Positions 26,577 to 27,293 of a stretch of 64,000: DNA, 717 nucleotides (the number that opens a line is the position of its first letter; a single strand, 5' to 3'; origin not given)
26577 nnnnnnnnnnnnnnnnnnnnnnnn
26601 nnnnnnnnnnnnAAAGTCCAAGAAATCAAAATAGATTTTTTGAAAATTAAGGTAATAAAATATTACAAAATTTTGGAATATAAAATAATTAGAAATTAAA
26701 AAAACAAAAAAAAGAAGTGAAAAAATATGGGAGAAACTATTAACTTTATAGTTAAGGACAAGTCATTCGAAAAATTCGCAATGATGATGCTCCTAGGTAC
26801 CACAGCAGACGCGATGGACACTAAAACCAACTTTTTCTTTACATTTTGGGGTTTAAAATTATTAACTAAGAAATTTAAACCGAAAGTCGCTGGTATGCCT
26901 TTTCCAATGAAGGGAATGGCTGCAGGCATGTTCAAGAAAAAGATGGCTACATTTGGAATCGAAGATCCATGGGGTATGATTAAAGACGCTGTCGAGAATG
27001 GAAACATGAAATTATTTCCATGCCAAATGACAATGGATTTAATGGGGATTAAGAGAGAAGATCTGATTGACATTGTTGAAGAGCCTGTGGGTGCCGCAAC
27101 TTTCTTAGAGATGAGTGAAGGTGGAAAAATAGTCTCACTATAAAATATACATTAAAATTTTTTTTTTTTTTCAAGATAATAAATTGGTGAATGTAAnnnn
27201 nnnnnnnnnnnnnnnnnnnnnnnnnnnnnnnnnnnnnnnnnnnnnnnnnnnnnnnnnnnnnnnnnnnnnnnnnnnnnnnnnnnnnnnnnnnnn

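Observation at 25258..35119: Sulfur-relay (TusA, DsrE/F/H-like, DsrE2-like) genes fused into one supercluster with HdrCBA-MvhD-MvhG-like-FrhB::GltD and a second TusA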

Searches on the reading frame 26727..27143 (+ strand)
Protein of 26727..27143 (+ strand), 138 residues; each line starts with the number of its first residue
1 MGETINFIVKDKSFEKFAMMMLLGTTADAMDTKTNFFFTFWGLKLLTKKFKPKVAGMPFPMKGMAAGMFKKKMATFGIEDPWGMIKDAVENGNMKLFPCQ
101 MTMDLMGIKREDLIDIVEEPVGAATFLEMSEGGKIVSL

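Call 3: search_protein_families(library=pfam, proteins=[window:26727-27143:+], max_evalue=0.01)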
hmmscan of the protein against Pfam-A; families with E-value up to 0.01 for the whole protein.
window:26727-27143:+ (138 aa): 2 families
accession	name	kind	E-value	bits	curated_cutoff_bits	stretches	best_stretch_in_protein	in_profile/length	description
PF13686.11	DrsE_2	-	1.1e-22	81.1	25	2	59-133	79-151/156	DsrE/DsrF/DrsH-like family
PF02635.20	DsrE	-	0.0015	19.2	22.7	0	24-129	24-106/116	DsrE/DsrF-like family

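Call 6: search_protein_families(library=ncbifam, proteins=[window:26727-27143:+], max_evalue=0.001)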
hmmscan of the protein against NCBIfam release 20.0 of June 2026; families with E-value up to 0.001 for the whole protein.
window:26727-27143:+ (138 aa): 1 family
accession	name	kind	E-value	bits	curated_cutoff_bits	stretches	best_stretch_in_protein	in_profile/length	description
NF047629.1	SulfCarrDsrE2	equivalog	5.4e-16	59.2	210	2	60-132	82-152/159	sulfur carrier protein DsrE2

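Call 22: find_homologous_proteins(query=window:26727-27143:+)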
Query window:26727-27143:+ (138 aa): 443 proteins with E <= 0.001 among 455 candidates; the best 120 are listed.
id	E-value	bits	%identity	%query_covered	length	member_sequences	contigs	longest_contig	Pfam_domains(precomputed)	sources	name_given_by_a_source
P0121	1.6e-83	295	99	100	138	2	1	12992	PF13686.12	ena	-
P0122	3.3e-83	294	98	100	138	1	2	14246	PF13686.12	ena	-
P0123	2.3e-82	291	97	100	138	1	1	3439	PF13686.12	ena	-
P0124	7.8e-82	290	96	100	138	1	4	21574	PF13686.12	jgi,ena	jgi:peroxiredoxin family protein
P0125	1.3e-81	289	96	100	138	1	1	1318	PF13686.12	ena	-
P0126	2.7e-81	288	94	100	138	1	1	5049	PF13686.12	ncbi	ncbi:MAG: DsrE/DsrF/DrsH-like family protein [Candidatus Hermodarchaeota archaeon]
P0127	4.2e-81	287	97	100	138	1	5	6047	PF13686.12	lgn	-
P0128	5.2e-81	287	94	100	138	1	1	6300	PF13686.12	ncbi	ncbi:MAG: DsrE/DsrF/DrsH-like family protein [Promethearchaeota archaeon]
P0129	8.7e-81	286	93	100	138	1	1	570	PF13686.12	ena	-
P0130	7.8e-80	283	92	100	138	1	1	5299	PF13686.12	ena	-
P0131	7.8e-80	283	92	100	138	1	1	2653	PF13686.12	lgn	-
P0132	1.2e-78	279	91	100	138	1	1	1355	PF13686.12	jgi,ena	-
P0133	1.7e-78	279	91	100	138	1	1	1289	PF13686.12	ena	-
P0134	7.5e-78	277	89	100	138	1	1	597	PF13686.12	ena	-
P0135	4.0e-77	274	91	100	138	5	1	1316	PF13686.12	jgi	-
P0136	3.0e-76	272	89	100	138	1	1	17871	PF13686.12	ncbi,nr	ncbi:MAG: DsrE/DsrF/DrsH-like family protein [Candidatus Lokiarchaeota archaeon]|nr:DsrE/DsrF/DrsH-l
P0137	4.3e-76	271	90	100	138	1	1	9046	PF13686.12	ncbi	ncbi:MAG: DsrE/DsrF/DrsH-like family protein [Candidatus Hermodarchaeota archaeon]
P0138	5.3e-76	271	88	100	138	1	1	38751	PF13686.12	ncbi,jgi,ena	-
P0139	8.9e-76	270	88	100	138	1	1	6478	PF13686.12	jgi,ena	jgi:peroxiredoxin family protein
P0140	1.4e-75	269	88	100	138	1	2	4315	PF13686.12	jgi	jgi:peroxiredoxin family protein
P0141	3.6e-75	268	88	100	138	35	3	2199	PF13686.12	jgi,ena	-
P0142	5.3e-75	267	87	100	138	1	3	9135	PF13686.12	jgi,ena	jgi:peroxiredoxin family protein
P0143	6.2e-75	267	87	100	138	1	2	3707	PF13686.12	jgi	-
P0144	8.7e-75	267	87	100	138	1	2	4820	PF13686.12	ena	-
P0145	2.0e-74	266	88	100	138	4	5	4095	PF13686.12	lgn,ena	-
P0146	2.3e-74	265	87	100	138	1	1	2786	PF13686.12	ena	-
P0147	3.2e-74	265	88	100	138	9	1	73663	PF13686.12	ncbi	-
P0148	4.0e-74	265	87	100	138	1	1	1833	PF13686.12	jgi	-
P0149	6.7e-74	264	88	100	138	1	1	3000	PF13686.12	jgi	jgi:peroxiredoxin family protein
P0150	2.2e-73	262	86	100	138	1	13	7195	PF13686.12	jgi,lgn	jgi:peroxiredoxin family protein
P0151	3.6e-73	262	88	100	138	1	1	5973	PF13686.12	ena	-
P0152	4.5e-73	261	85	100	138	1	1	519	PF13686.12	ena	-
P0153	5.8e-73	261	85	100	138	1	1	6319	PF13686.12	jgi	-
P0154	7.6e-73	261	86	100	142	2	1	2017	PF13686.12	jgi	jgi:peroxiredoxin family protein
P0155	7.7e-73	260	85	100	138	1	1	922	PF13686.12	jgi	-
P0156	8.0e-73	260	84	100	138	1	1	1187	PF13686.12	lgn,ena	-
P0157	8.8e-73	260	86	100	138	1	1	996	PF13686.12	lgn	-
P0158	1.4e-72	260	84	100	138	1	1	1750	PF13686.12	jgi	-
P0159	1.8e-72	259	85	100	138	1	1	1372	PF13686.12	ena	-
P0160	2.2e-72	259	85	100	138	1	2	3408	PF13686.12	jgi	-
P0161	3.0e-72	259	85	100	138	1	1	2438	PF13686.12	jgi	jgi:peroxiredoxin family protein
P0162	3.6e-72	258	84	100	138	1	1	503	PF13686.12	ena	-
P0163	3.9e-72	258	85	100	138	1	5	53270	PF13686.12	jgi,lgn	-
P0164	4.1e-72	258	84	100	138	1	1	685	PF13686.12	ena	-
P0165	4.2e-72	258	84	100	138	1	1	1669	PF13686.12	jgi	jgi:peroxiredoxin family protein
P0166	1.2e-71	257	85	100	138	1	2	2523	PF13686.12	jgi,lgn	-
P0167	1.8e-71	256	87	99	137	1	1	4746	PF13686.12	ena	-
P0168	2.2e-71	256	83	100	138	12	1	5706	PF13686.12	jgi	-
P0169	2.2e-71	256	86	99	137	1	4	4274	PF13686.12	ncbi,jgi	ncbi:MAG: DsrE/DsrF/DrsH-like family protein [Promethearchaeota archaeon]|jgi:peroxiredoxin family p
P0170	2.3e-71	256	85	100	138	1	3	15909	PF13686.12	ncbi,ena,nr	ncbi:MAG: DsrE/DsrF/DrsH-like family protein [Candidatus Lokiarchaeota archaeon]|nr:DsrE/DsrF/DrsH-l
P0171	2.3e-71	256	86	99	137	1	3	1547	PF13686.12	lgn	-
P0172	4.0e-71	255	83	100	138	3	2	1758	PF13686.12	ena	-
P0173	4.6e-71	255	85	100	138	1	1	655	PF13686.12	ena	-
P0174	5.5e-71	254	85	98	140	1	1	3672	PF13686.12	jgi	jgi:peroxiredoxin family protein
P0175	6.6e-71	254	86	100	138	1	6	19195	PF13686.12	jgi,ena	-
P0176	6.9e-71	254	84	100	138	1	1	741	PF13686.12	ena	-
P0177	1.4e-70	253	83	100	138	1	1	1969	PF13686.12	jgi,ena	-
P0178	1.5e-70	253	80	100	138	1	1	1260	PF13686.12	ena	-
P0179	1.5e-70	253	85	99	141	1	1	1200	PF13686.12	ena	-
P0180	2.1e-70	253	85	99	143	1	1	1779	PF13686.12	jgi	-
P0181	2.1e-70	253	83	100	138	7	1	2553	PF13686.12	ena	-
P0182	2.4e-70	252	83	100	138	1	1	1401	PF13686.12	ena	-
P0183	2.8e-70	252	83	100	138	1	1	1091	PF13686.12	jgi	jgi:peroxiredoxin family protein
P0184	3.0e-70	252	83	99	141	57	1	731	PF13686.12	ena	-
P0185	3.4e-70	252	84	100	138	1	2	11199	PF13686.12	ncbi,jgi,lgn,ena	-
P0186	3.5e-70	252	82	100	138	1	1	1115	PF13686.12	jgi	-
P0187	4.0e-70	252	85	99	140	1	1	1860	PF13686.12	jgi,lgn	-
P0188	4.0e-70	252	82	100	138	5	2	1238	PF13686.12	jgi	jgi:peroxiredoxin family protein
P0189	4.1e-70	252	85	99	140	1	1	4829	PF13686.12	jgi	-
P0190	5.9e-70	251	82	100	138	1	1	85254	PF13686.12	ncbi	ncbi:MAG: DsrE/DsrF/DrsH-like family protein [Candidatus Hodarchaeota archaeon]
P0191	5.9e-70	251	85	99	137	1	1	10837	PF13686.12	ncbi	-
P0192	7.6e-70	251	85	99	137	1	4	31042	PF13686.12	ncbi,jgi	ncbi:MAG: DsrE/DsrF/DrsH-like family protein [Promethearchaeota archaeon]|jgi:peroxiredoxin family p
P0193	8.9e-70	251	83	100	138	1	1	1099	PF13686.12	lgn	-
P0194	9.5e-70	250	85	99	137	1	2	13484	PF13686.12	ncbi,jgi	ncbi:MAG: DsrE/DsrF/DrsH-like family protein [Promethearchaeota archaeon]|jgi:peroxiredoxin family p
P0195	1.4e-69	250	83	100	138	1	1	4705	PF13686.12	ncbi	-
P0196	2.6e-69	249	83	100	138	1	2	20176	PF13686.12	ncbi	ncbi:MAG: DsrE/DsrF/DrsH-like family protein [Promethearchaeota archaeon]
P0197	2.7e-69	249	84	99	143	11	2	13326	PF13686.12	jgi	jgi:peroxiredoxin family protein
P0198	2.9e-69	249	83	100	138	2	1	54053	PF13686.12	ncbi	ncbi:MAG: DsrE/DsrF/DrsH-like family protein [Promethearchaeota archaeon]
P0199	3.1e-69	249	82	100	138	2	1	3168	PF13686.12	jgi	jgi:peroxiredoxin family protein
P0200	3.6e-69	249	82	100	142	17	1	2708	PF13686.12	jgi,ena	jgi:peroxiredoxin family protein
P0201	6.0e-69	248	82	100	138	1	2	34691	PF13686.12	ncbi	ncbi:MAG: DsrE/DsrF/DrsH-like family protein [Promethearchaeota archaeon]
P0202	6.2e-69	248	81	100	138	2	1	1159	PF13686.12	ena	-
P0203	1.0e-68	247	83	100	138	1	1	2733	PF13686.12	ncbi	-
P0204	3.2e-68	246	81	100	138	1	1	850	PF13686.12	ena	-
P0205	3.6e-68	245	80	100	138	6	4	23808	PF13686.12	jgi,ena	-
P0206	1.3e-67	244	80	100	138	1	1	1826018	PF13686.12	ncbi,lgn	-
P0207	1.4e-67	243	83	100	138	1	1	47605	PF13686.12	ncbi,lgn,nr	ncbi:MAG: DsrE/DsrF/DrsH-like family protein [Candidatus Lokiarchaeota archaeon]|nr:DsrE/DsrF/DrsH-l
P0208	1.5e-67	243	81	100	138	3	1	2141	PF13686.12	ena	-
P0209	5.1e-67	242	79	100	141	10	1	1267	PF13686.12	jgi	jgi:peroxiredoxin family protein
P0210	5.4e-67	242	78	100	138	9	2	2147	PF13686.12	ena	-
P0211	7.7e-67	241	80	100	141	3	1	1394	PF13686.12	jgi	jgi:peroxiredoxin family protein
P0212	8.1e-67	241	78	99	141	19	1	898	PF13686.12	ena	-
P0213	9.1e-67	241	79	99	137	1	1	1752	PF13686.12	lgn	-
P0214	3.3e-66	239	79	100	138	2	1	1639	PF13686.12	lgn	-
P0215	4.0e-66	239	81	98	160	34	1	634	PF13686.12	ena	-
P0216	4.7e-66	239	79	99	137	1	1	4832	PF13686.12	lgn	-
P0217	5.1e-66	238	78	100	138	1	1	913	PF13686.12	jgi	jgi:peroxiredoxin family protein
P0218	7.4e-66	238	79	100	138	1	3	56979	PF13686.12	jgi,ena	-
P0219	1.4e-65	237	77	99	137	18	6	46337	PF13686.12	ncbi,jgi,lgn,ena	jgi:peroxiredoxin family protein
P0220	2.0e-65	237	78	100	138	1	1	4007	PF13686.12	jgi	-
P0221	2.9e-65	236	79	98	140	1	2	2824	PF13686.12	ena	-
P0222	6.6e-65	235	79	98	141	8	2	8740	PF13686.12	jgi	jgi:peroxiredoxin family protein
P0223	7.7e-65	235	77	99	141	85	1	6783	PF13686.12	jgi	jgi:peroxiredoxin family protein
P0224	8.2e-65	235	77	99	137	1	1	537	PF13686.12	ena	-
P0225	2.7e-64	233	79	99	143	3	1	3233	PF13686.12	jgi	-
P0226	3.0e-64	233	78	97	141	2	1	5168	PF02635.21,PF13686.12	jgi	-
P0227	3.4e-64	232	78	98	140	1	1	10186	PF13686.12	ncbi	ncbi:MAG: DsrE/DsrF/DrsH-like family protein [Candidatus Odinarchaeota archaeon]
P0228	3.6e-64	232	76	99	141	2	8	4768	PF13686.12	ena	-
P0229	3.8e-64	232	77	100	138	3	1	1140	PF13686.12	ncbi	-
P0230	6.7e-64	232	76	99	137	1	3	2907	PF13686.12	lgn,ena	-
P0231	8.8e-64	231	78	98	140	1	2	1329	PF13686.12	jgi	jgi:peroxiredoxin family protein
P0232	9.3e-64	231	77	97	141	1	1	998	PF02635.21,PF13686.12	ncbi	-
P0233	1.1e-63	231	76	99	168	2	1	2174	PF13686.12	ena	-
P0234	1.4e-63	231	79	99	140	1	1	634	PF13686.12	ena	-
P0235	1.4e-63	230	75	100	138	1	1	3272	PF13686.12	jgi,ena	-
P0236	1.4e-63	230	78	98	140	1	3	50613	PF13686.12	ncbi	ncbi:MAG: DsrE/DsrF/DrsH-like family protein [Candidatus Hermodarchaeota archaeon]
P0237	1.6e-63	230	75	100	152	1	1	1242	PF13686.12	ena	-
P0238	2.0e-63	230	75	100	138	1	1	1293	PF13686.12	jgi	jgi:peroxiredoxin family protein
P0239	3.7e-63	229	76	99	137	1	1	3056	PF13686.12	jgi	jgi:peroxiredoxin family protein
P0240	5.3e-63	229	76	98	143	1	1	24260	PF13686.12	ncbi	ncbi:MAG: DsrE/DsrF/DrsH-like family protein [Candidatus Thorarchaeota archaeon]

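Call 23: find_encoding_contigs(protein=P0240, flank=10000, max_places=2)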
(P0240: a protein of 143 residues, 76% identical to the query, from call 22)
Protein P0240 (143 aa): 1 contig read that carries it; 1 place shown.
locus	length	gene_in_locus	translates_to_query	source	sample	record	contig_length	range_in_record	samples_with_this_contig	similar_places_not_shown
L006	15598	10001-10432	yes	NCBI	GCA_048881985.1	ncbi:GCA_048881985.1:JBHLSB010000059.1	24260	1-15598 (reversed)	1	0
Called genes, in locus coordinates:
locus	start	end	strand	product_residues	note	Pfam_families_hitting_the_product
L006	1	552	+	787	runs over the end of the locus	PF12860:PAS_7 (faint), PF00989:PAS, PF08447:PAS_3, PF08448:PAS_4, PF13426:PAS_9, PF00989:PAS (weak), PF13426:PAS_9, PF02518:HATPase_c, +1 more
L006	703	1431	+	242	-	PF00072:Response_reg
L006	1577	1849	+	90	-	-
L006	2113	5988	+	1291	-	PF05048:NosD, PF13229:Beta_helix, PF05048:NosD, PF13229:Beta_helix, PF18884:TSP3_bac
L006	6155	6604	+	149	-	PF01047:MarR, PF12802:MarR_2, PF01022:HTH_5 (weak)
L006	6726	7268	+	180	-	-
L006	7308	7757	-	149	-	PF00293:NUDIX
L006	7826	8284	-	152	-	PF13404:HTH_AsnC-type, PF13412:HTH_24, PF01037:AsnC_trans_reg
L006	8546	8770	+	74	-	PF01206:TusA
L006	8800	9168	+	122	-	PF02635:DsrE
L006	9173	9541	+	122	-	PF02635:DsrE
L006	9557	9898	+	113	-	PF04077:DsrH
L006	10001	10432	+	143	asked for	PF13686:DrsE_2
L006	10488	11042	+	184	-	PF13484:Fer4_16 (faint), PF12838:Fer4_7 (weak), PF13183:Fer4_8, PF13187:Fer4_9, PF13534:Fer4_17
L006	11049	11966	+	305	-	PF02754:CCG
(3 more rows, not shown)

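Call 24: find_encoding_contigs(protein=P0206, flank=10000, max_places=2)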
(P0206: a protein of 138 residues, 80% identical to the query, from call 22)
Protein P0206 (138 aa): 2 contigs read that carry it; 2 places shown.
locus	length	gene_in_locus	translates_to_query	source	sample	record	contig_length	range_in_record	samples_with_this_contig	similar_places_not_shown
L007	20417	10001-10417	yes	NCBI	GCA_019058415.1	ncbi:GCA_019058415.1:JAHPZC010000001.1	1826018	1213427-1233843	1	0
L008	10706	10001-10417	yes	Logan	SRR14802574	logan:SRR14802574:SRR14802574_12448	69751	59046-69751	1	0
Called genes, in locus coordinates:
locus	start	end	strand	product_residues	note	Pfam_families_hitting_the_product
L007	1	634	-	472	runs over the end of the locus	PF07690:MFS_1, PF13347:MFS_2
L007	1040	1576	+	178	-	-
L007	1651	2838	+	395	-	PF04165:DUF401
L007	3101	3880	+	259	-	-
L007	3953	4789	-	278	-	PF03096:Ndr, PF00561:Abhydrolase_1, PF12146:Hydrolase_4, PF12697:Abhydrolase_6, PF08386:Abhydrolase_4 (weak)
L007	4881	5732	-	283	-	PF02585:PIG-L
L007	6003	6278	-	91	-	-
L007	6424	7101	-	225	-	-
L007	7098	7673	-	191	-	PF03358:FMN_red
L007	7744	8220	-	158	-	PF13404:HTH_AsnC-type, PF13412:HTH_24, PF08279:HTH_11 (faint), PF01037:AsnC_trans_reg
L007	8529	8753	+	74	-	PF01206:TusA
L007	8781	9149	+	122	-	PF02635:DsrE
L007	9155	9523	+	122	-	PF02635:DsrE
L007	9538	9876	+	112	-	PF04077:DsrH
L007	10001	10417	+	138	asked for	PF13686:DrsE_2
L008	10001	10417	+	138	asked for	PF13686:DrsE_2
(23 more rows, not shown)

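Call 28: search_solved_structures(query=window:26727-27143:+, max_evalue=0.01, show_alignments=2)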
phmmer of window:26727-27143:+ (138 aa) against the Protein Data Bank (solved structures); distinct sequences matched with E-value up to 0.01: 3.
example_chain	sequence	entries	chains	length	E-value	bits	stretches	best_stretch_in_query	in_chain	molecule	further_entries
2qs7_A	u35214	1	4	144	1.9e-18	69.8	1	5-135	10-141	Uncharacterized protein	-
3pnx_A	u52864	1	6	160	1.2e-05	28.4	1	5-117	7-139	Putative sulfurtransferase dsrE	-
3mc3_A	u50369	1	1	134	0.0066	19.5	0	21-53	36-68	DsrE/DsrF-like family protein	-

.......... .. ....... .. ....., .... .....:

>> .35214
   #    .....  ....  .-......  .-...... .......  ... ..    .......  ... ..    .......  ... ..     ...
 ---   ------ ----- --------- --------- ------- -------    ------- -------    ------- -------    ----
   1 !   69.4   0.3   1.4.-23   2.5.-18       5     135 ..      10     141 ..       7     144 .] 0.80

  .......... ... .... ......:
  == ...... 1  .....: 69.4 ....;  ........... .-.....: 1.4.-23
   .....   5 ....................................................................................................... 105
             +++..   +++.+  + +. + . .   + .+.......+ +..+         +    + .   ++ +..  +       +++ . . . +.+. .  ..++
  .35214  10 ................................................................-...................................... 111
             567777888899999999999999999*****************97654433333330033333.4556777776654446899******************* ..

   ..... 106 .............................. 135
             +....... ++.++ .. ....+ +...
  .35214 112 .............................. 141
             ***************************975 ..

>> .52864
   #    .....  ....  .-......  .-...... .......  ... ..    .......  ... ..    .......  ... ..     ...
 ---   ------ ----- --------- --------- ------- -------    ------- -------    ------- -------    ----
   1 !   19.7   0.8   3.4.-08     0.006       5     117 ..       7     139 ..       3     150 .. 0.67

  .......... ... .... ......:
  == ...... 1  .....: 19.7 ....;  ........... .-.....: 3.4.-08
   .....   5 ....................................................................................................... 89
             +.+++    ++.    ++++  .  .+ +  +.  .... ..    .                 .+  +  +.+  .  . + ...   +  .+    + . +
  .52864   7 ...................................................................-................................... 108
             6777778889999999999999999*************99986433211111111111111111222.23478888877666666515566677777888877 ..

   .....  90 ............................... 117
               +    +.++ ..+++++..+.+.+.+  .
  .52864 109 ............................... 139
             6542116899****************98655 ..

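Call 42: search_protein_representatives(protein=window:26727-27143:+)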
Query: 138 residues. Proteins with E-value up to 0.001 (for the whole library): 429; up to 1e-10: 31; up to 1e-30: 2. The best 150 are listed.
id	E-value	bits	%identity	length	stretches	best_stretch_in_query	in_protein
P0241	1.0e-44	167.8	59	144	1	3-136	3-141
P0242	2.3e-44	166.7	79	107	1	42-138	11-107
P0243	9.8e-28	112.9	76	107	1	71-138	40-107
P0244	1.2e-26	109.4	66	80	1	60-138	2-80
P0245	7.1e-25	103.6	46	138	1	5-132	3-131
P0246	1.8e-24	102.3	65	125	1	5-83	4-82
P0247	2.5e-21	92.1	81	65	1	1-54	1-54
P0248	2.7e-20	88.8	48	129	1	30-133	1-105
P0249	1.1e-16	77.2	36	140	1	5-136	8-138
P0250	1.6e-15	73.3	38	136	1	5-128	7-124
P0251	5.4e-15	71.6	35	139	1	5-132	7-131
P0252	6.4e-15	71.4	72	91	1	61-110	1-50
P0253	1.3e-14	70.3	37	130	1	17-132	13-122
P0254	1.4e-14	70.3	38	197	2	60-132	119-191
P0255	2.0e-14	69.8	33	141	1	7-131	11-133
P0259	6.6e-13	64.9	37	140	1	8-130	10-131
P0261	1.7e-12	63.6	35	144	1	5-131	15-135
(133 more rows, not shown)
